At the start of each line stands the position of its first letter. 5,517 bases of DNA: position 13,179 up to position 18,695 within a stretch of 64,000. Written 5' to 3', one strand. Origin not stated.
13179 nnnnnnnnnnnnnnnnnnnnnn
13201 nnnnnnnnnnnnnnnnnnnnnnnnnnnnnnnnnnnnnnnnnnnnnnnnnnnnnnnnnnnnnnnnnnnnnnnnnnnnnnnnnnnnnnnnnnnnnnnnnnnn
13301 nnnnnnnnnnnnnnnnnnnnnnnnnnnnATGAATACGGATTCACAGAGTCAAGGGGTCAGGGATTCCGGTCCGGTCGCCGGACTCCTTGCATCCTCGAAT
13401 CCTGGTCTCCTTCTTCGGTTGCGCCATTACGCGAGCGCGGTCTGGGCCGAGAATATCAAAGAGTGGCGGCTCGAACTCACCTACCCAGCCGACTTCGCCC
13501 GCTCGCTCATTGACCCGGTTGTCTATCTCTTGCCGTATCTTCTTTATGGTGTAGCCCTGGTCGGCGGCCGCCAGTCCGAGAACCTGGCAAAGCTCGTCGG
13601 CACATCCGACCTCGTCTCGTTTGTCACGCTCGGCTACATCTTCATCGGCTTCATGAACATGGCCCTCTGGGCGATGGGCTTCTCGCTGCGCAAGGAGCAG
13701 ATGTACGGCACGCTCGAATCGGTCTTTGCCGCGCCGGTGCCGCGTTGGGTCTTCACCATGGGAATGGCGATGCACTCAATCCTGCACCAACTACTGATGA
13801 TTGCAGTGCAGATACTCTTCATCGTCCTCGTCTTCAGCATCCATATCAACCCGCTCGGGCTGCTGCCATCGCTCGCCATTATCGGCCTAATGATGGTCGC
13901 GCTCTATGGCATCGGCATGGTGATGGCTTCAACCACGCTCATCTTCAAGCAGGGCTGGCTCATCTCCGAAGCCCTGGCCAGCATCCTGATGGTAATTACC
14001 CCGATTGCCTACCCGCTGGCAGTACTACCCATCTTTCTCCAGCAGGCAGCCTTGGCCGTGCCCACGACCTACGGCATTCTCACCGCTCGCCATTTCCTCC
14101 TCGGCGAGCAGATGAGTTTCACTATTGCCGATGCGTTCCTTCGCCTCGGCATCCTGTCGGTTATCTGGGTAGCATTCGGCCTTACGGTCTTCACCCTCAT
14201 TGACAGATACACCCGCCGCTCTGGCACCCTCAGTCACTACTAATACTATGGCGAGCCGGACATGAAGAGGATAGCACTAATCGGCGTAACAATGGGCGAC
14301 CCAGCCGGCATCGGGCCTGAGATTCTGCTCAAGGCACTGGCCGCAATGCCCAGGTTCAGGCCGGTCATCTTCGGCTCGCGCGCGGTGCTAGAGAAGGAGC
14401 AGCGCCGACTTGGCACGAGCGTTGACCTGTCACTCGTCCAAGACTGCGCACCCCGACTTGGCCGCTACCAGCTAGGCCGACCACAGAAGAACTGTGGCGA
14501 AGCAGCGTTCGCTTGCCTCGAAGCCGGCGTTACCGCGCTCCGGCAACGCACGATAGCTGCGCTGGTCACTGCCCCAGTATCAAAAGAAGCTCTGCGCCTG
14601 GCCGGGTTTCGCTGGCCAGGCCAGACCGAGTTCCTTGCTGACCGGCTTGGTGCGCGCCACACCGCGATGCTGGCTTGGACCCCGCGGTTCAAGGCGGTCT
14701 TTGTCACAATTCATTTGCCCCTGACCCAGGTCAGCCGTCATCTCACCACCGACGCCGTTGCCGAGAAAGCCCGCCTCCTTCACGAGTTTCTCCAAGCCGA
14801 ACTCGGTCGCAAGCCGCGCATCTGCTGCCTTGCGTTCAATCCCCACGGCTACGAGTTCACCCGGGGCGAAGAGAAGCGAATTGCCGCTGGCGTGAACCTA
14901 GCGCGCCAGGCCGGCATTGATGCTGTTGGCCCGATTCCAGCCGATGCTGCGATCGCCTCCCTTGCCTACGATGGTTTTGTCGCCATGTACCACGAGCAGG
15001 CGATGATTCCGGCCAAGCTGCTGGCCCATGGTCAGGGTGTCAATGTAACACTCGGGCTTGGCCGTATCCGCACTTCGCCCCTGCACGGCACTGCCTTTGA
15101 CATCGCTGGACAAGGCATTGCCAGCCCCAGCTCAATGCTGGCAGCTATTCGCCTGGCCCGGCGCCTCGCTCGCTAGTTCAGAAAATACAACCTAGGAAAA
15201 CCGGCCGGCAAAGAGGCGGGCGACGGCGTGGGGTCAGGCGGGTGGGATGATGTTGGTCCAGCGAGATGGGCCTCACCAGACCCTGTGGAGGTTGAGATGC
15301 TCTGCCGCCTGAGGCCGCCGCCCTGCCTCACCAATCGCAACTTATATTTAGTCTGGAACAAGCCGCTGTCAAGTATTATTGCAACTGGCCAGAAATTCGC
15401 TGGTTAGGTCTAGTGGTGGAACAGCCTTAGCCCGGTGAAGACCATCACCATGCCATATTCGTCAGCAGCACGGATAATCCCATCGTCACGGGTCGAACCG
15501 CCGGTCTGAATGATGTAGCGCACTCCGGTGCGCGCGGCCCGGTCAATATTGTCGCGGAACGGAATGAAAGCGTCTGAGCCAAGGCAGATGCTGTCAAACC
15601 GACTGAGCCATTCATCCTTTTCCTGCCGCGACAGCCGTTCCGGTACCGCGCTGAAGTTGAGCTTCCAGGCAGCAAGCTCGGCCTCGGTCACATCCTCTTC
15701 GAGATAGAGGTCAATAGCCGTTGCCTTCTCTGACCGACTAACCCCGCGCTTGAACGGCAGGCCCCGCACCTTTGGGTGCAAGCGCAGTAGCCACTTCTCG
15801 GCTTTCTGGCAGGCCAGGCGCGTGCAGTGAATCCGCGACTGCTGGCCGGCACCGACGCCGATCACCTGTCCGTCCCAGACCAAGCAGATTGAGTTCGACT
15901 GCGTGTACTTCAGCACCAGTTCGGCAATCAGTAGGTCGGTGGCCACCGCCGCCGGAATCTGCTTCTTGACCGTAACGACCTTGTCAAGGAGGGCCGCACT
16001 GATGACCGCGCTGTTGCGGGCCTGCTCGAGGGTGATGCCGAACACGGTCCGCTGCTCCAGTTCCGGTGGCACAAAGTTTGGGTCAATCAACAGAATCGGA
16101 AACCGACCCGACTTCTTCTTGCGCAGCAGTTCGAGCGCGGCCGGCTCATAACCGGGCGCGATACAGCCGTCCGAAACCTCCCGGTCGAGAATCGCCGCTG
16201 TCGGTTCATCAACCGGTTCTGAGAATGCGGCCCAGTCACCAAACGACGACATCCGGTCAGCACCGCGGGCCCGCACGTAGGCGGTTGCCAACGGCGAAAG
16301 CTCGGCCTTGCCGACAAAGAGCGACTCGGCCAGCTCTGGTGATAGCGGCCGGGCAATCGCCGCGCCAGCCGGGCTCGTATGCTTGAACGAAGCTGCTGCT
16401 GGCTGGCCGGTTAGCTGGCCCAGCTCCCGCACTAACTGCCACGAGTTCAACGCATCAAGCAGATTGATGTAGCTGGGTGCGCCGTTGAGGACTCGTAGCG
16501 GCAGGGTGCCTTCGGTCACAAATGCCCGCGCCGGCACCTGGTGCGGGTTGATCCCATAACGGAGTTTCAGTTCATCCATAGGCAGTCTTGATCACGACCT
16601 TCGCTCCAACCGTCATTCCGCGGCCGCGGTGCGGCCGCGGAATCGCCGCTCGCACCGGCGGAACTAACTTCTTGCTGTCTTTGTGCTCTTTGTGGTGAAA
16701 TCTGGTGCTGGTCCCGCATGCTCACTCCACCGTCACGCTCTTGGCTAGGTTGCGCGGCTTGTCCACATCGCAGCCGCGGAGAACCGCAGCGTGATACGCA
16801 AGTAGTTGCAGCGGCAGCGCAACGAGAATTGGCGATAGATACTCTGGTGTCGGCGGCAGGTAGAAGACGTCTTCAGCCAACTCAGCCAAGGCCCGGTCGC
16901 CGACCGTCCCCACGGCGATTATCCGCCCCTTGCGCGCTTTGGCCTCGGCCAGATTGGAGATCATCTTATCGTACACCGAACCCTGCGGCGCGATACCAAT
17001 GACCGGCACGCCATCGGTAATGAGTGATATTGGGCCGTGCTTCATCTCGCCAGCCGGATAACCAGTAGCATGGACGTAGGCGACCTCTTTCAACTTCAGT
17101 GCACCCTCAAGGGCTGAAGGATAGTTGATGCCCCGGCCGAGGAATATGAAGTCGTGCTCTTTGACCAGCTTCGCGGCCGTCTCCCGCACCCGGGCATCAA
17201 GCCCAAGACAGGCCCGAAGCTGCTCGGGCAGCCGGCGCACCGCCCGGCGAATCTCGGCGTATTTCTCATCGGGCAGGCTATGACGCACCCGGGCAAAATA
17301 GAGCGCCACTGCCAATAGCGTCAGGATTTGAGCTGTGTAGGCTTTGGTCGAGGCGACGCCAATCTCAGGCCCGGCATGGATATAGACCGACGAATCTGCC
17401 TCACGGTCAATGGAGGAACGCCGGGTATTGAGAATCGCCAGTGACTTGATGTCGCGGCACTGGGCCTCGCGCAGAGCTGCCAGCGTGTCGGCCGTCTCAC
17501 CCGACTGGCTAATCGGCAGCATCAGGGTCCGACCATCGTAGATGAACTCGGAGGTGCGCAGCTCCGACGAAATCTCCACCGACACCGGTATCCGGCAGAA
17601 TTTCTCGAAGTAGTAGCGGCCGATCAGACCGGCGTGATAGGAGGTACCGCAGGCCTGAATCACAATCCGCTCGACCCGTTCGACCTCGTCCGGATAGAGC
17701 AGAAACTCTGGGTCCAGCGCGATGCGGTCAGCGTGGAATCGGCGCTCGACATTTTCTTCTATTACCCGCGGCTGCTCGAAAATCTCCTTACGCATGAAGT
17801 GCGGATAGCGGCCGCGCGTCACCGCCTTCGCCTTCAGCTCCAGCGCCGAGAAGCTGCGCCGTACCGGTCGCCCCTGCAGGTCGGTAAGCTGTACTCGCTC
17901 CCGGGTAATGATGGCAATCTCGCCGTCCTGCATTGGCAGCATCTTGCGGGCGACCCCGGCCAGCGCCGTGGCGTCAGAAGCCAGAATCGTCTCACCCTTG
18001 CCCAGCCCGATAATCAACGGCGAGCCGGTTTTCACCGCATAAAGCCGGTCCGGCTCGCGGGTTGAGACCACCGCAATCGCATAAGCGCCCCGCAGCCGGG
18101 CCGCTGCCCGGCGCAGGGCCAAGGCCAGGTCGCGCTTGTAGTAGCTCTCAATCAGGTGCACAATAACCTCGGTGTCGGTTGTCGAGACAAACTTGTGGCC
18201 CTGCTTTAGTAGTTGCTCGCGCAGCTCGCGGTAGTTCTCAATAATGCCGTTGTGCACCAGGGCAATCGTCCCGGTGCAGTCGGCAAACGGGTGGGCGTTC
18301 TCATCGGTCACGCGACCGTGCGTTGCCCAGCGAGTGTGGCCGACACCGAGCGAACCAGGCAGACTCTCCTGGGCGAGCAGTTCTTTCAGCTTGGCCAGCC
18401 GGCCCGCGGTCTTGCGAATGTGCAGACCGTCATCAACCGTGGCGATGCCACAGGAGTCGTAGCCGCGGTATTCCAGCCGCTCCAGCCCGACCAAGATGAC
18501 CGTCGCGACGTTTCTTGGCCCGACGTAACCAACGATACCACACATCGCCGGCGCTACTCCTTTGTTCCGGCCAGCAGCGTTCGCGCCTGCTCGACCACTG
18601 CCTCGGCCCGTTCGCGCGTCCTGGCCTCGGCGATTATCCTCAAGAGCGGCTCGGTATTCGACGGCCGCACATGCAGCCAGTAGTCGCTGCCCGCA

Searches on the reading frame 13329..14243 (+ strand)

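Call 56: search_protein_families(library=pfam, proteins=[window:13329-14243:+], max_evalue=0.00001)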
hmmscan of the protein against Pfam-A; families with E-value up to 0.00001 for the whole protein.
window:13329-14243:+ (304 aa): 1 family
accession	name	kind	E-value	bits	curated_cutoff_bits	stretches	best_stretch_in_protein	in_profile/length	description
PF01061.29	ABC2_membrane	-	1.2e-09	38.5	26.9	1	88-253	51-206/211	ABC-2 type transporter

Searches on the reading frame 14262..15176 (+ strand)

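Call 56: search_protein_families(library=pfam, proteins=[window:14262-15176:+], max_evalue=0.00001)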
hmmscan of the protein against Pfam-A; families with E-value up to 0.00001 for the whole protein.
window:14262-15176:+ (304 aa): 1 family
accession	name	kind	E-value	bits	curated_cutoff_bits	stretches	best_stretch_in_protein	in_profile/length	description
PF04166.17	PdxA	-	4.3e-76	256.5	27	1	33-299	4-286/286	Pyridoxal phosphate biosynthetic protein PdxA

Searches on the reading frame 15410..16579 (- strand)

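Call 56: search_protein_families(library=pfam, proteins=[window:15410-16579:-], max_evalue=0.00001)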
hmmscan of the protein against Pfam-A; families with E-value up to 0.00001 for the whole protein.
window:15410-16579:- (389 aa): 1 family
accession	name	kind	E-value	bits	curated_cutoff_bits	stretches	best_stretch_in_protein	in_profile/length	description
PF01808.24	AICARFT_IMPCHas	-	2.3e-56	192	25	1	4-259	77-311/311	AICARFT/IMPCHase bienzyme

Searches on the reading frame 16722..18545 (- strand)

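Call 56: search_protein_families(library=pfam, proteins=[window:16722-18545:-], max_evalue=0.00001)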
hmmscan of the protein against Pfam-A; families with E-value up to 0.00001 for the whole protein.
window:16722-18545:- (607 aa): 4 families
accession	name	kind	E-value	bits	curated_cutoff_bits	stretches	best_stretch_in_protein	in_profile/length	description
PF01380.27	SIS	-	1.6e-52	177.2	25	2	291-414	5-129/131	SIS domain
PF13522.11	GATase_6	-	9.2e-23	81.1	27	1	64-189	10-128/130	Glutamine amidotransferase domain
PF13537.11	GATase_7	-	1.1e-17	64.7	25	1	79-195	8-121/123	Glutamine amidotransferase domain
PF13230.11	GATase_4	-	2.8e-06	26.9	23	1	52-129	59-134/272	Glutamine amidotransferases class-II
